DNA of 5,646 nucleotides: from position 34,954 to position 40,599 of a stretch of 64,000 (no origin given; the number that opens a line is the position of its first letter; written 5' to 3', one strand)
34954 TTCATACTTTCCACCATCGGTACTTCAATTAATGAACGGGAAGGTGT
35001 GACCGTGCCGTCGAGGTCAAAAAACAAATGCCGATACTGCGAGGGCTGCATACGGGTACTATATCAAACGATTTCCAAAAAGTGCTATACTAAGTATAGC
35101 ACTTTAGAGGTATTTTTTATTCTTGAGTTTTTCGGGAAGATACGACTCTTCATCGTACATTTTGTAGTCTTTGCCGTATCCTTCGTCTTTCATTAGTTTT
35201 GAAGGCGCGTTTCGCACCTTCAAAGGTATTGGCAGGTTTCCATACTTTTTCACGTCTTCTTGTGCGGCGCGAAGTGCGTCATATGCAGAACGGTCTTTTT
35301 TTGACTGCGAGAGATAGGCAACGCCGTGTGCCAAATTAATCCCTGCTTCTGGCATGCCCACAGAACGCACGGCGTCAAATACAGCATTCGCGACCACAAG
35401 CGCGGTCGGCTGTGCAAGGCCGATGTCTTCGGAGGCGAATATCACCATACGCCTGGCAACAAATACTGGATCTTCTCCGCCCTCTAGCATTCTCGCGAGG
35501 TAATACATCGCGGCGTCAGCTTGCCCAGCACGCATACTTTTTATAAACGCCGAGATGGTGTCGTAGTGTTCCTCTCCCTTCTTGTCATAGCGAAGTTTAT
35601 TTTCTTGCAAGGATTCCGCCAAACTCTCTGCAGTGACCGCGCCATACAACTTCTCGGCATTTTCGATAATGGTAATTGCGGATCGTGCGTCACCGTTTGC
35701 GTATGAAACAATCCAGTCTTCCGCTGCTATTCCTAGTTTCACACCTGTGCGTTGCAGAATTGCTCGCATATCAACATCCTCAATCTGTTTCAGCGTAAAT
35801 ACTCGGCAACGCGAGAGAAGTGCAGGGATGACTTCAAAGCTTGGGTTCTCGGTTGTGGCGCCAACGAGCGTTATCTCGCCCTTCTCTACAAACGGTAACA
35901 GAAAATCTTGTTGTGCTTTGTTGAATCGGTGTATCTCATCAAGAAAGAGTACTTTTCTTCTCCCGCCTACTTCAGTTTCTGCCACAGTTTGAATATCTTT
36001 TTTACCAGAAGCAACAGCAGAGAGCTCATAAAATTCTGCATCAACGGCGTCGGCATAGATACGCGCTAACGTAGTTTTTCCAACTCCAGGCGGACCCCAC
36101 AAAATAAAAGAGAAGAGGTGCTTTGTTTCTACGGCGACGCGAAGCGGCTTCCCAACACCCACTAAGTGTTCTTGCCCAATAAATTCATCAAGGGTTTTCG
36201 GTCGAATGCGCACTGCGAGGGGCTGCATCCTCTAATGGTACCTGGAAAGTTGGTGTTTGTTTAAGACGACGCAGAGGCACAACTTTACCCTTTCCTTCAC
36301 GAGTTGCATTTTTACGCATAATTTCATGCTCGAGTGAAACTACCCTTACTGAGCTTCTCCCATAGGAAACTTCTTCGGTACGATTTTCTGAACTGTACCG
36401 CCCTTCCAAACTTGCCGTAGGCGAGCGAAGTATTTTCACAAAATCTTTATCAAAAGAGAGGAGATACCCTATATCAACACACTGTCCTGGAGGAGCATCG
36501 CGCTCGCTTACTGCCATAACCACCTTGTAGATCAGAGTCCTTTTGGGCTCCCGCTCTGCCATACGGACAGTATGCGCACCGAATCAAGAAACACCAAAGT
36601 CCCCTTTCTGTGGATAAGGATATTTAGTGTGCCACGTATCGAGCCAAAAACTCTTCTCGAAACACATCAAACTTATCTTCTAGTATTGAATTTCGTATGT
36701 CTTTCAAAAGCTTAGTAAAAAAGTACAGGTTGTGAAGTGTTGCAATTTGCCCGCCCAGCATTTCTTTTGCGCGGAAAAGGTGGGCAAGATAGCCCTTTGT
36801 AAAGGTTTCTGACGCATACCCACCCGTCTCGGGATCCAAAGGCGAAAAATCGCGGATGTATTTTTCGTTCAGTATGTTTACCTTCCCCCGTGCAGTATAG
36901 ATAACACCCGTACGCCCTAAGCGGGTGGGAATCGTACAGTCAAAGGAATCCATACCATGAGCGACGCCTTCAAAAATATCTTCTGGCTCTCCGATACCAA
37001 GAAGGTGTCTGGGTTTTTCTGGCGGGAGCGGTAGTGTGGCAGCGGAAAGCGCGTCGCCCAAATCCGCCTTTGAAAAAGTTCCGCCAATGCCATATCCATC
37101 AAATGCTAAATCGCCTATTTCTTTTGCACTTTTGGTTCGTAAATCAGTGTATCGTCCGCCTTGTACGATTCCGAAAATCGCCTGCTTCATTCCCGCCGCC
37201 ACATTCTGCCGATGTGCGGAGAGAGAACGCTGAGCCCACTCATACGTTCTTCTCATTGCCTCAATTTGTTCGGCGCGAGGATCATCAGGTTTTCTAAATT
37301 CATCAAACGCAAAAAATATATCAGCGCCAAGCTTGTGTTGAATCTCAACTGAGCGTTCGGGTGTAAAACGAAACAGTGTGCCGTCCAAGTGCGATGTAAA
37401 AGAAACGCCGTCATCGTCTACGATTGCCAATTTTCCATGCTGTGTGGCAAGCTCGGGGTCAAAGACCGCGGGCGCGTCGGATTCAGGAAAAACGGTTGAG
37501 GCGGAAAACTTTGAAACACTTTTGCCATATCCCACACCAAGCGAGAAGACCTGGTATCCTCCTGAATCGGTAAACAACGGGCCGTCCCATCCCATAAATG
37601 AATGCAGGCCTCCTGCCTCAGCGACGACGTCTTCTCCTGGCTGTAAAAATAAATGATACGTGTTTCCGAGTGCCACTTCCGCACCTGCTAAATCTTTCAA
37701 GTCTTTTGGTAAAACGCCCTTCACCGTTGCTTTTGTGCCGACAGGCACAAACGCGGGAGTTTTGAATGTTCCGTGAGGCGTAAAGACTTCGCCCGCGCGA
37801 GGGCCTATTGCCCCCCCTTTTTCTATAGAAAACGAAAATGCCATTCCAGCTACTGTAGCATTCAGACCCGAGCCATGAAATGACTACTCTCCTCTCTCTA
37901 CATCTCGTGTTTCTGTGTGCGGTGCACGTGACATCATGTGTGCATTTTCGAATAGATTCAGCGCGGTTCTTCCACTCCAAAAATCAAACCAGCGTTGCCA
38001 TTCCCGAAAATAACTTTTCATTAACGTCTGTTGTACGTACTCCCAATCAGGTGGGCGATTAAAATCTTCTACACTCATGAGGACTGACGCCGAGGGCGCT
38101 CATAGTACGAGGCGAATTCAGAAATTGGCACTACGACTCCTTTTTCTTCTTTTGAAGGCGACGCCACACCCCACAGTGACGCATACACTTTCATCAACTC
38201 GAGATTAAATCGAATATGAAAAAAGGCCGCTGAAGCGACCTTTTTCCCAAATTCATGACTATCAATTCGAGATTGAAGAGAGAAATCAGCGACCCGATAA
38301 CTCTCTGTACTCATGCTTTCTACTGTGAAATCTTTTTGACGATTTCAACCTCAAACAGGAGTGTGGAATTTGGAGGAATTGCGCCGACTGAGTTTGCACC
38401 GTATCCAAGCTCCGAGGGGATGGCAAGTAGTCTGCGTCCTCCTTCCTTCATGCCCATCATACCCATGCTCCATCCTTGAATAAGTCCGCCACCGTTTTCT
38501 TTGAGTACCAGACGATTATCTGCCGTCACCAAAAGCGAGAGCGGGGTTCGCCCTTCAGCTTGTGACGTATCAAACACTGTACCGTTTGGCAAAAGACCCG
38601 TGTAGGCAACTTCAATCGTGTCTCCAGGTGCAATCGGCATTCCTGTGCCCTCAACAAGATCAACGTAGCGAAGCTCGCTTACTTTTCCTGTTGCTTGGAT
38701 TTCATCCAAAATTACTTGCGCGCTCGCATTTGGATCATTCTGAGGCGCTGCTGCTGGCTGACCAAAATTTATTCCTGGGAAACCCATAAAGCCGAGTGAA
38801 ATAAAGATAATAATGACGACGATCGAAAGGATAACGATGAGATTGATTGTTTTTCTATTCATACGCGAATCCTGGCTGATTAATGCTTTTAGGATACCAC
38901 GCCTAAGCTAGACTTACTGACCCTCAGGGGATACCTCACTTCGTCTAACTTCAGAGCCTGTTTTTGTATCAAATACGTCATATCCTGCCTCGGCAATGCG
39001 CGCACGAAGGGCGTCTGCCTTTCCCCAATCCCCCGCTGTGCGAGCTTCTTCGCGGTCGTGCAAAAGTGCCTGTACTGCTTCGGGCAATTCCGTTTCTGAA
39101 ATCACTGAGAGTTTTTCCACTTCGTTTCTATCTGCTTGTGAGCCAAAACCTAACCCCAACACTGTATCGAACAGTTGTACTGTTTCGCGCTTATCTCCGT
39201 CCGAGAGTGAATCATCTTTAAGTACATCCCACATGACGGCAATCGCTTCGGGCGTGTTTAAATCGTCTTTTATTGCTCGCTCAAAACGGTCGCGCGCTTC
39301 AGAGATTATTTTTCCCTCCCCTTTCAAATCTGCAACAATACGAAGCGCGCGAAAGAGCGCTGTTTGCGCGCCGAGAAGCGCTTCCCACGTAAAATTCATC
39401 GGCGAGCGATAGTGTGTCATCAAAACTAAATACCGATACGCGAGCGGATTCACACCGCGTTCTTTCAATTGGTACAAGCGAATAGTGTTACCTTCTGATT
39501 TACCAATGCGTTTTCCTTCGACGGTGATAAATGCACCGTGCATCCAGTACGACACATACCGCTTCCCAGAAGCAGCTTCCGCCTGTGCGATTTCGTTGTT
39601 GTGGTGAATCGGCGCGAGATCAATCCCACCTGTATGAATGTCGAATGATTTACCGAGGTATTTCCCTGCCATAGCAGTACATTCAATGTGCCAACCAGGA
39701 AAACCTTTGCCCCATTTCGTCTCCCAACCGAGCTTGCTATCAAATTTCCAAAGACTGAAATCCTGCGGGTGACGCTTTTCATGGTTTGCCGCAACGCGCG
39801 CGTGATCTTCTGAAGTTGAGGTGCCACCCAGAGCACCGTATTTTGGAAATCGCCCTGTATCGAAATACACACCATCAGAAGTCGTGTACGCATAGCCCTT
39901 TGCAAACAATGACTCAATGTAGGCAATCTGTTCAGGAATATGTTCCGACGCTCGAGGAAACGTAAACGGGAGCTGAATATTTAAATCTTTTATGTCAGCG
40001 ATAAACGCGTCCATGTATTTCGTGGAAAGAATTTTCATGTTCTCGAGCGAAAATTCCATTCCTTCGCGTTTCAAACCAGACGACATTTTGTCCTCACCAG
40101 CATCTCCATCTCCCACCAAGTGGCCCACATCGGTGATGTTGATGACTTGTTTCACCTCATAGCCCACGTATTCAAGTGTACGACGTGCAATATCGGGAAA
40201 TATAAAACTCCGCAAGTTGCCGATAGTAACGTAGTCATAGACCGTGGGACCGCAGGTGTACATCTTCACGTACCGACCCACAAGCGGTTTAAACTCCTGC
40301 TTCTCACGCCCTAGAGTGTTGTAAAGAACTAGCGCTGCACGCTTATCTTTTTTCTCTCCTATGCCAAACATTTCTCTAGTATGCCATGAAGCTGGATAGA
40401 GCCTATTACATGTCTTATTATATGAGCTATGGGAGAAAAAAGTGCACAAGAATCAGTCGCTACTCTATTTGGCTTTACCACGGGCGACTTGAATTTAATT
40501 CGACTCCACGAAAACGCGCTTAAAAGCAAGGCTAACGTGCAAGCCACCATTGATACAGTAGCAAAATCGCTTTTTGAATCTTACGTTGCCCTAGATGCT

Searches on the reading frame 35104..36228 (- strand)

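Call 71: search_protein_families(library=pfam, proteins=[window:35104-36228:-], max_evalue=0.00001)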
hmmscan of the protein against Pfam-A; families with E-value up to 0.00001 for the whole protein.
window:35104-36228:- (374 aa): 7 families
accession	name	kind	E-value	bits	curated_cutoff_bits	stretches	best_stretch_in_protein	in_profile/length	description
PF12002.13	MgsA_C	-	1.1e-47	162.5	27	1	236-373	3-147/167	MgsA AAA+ ATPase C terminal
PF16193.11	AAA_assoc_2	-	2.5e-21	76.2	34.3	1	163-233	5-81/81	AAA C-terminal domain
PF05496.18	RuvB_N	-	6.3e-16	59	27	1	8-122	1-116/159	Holliday junction DNA helicase RuvB P-loop domain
PF00004.35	AAA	-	8.9e-16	59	21.2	1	42-144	2-126/131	ATPase family associated with various cellular activities (AAA)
PF07728.20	AAA_5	-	5.8e-09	36.5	22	0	41-124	2-100/139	AAA domain (dynein-related subfamily)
PF01078.27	Mg_chelatase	-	7.2e-07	29.2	20.3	0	27-76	13-64/207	Magnesium chelatase, subunit ChlI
PF13401.12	AAA_22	-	7.3e-06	26.8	27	0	42-69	9-39/130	AAA domain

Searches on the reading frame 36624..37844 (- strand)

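Call 71: search_protein_families(library=pfam, proteins=[window:36624-37844:-], max_evalue=0.00001)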
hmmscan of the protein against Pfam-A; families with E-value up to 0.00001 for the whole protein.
window:36624-37844:- (406 aa): 1 family
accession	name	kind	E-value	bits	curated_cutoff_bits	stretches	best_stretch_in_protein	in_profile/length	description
PF01702.25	TGT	-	2.8e-121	405.4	26.3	1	15-403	3-355/357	Queuine tRNA-ribosyltransferase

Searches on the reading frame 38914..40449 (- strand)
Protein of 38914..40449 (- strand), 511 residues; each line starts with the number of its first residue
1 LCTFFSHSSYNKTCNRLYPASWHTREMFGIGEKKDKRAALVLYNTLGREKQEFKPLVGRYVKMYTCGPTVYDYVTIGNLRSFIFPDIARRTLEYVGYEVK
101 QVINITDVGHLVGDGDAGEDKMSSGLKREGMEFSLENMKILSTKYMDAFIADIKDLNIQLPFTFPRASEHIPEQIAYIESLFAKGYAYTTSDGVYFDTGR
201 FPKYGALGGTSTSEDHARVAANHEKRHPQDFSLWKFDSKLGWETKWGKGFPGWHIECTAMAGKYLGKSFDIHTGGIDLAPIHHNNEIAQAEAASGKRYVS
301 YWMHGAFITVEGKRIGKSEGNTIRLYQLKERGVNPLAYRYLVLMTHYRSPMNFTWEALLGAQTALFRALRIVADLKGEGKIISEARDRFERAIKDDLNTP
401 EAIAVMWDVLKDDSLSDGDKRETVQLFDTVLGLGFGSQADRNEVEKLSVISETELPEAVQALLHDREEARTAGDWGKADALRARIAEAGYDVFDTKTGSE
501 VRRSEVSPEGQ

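Call 71: search_protein_families(library=pfam, proteins=[window:38914-40449:-], max_evalue=0.00001)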
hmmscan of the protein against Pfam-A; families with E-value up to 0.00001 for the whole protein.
window:38914-40449:- (511 aa): 3 families
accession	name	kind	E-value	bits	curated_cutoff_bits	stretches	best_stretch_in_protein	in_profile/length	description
PF01406.26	tRNA-synt_1e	-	9.3e-86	288.3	27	1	53-361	2-299/301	tRNA synthetases class I (C) catalytic domain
PF23493.1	CysS_C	-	4.3e-11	43.2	23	1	453-502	2-51/51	Cysteinyl-tRNA ligase anticodon binding domain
PF09190.17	DALR_2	-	4.8e-06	27.5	22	0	388-411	1-24/57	DALR domain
